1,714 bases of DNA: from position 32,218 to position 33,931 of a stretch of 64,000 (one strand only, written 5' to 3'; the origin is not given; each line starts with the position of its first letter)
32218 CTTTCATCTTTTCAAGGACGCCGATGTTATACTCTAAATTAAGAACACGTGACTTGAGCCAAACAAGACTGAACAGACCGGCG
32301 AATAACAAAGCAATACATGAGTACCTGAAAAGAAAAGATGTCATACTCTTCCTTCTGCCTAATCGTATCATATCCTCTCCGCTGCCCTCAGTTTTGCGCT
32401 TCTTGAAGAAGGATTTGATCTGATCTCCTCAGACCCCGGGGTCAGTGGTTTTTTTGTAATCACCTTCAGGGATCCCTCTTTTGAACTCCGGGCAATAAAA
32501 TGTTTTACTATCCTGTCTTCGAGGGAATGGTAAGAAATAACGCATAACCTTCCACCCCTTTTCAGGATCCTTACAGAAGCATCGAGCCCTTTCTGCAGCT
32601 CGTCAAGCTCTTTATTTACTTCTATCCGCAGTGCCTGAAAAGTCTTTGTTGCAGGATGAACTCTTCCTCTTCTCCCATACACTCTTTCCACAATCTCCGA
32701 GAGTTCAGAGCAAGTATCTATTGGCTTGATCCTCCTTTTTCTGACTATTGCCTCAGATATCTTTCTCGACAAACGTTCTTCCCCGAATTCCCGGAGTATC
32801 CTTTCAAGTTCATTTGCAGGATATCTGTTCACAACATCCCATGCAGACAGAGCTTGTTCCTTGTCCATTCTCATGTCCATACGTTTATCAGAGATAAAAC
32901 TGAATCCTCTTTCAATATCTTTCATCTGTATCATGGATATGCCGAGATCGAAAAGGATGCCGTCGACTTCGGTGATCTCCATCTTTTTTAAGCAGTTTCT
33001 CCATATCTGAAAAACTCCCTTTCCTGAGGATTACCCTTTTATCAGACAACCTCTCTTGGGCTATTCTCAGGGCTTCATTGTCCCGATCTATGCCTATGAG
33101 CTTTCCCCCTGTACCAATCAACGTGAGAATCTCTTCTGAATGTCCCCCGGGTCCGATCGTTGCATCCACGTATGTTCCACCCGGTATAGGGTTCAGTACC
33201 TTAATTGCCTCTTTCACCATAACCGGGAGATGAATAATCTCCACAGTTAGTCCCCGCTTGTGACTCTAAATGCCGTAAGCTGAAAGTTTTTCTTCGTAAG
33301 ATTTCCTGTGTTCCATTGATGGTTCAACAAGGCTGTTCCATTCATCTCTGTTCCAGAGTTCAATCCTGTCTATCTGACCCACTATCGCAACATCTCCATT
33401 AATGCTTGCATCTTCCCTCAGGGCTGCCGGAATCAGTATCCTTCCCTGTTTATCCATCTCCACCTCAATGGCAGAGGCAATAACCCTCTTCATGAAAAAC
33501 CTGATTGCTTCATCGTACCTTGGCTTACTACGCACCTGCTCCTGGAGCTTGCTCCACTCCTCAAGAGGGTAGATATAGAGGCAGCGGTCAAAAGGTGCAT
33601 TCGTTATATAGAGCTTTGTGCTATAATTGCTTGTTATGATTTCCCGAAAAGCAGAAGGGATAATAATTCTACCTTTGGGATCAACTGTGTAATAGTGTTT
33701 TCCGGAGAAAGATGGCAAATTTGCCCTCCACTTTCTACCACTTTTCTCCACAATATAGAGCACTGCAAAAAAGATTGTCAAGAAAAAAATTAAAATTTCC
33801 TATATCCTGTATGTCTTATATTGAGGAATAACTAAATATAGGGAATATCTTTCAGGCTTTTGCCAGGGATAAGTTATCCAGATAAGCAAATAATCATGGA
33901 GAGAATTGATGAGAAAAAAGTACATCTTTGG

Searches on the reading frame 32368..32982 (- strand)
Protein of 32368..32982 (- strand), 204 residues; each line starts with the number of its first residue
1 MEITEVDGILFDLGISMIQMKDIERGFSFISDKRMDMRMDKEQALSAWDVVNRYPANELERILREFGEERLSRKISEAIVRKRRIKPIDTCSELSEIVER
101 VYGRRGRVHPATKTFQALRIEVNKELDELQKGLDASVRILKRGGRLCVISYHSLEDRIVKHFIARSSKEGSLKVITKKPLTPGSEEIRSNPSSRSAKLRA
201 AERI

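Call 33: search_protein_families(library=ncbifam, proteins=[window:32368-32982:-], max_evalue=0.00001)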
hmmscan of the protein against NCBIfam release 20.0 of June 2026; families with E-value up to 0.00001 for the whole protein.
window:32368-32982:- (204 aa): 1 family
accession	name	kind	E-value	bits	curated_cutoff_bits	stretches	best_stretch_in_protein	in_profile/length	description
TIGR00006.1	TIGR00006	equivalog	2.6e-74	250.4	154.3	1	2-203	91-309/310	16S rRNA (cytosine(1402)-N(4))-methyltransferase RsmH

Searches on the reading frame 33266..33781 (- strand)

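Call 33: search_protein_families(library=ncbifam, proteins=[window:33266-33781:-], max_evalue=0.00001)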
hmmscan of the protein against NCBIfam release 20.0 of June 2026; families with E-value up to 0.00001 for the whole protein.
window:33266-33781:- (171 aa): 7 families
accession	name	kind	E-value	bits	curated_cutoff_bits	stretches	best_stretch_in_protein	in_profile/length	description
TIGR00242.1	TIGR00242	equivalog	3.9e-33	114.4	98.35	1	25-166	2-139/144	division/cell wall cluster transcriptional repressor MraZ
NF001482.0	PRK00326.3-4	equivalog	4.1e-33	114.3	168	1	25-168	2-157/160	division/cell wall cluster transcriptional repressor MraZ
NF001476.0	PRK00326.2-2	equivalog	8.1e-25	87.4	162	1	24-153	4-140/163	division/cell wall cluster transcriptional repressor MraZ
NF001477.0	PRK00326.2-4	equivalog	1.5e-18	67.2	162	1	25-147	4-126/155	division/cell wall cluster transcriptional repressor MraZ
NF001483.0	PRK00326.3-5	equivalog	3.3e-18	66.4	239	1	27-166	5-145/155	division/cell wall cluster transcriptional repressor MraZ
NF001475.0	PRK00326.2-1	equivalog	1.8e-10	41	257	1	25-153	4-132/149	division/cell wall cluster transcriptional repressor MraZ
TIGR01439.1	lp_hng_hel_AbrB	domain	4.9e-07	29.4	28.3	0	32-47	3-18/44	transcriptional regulator, AbrB family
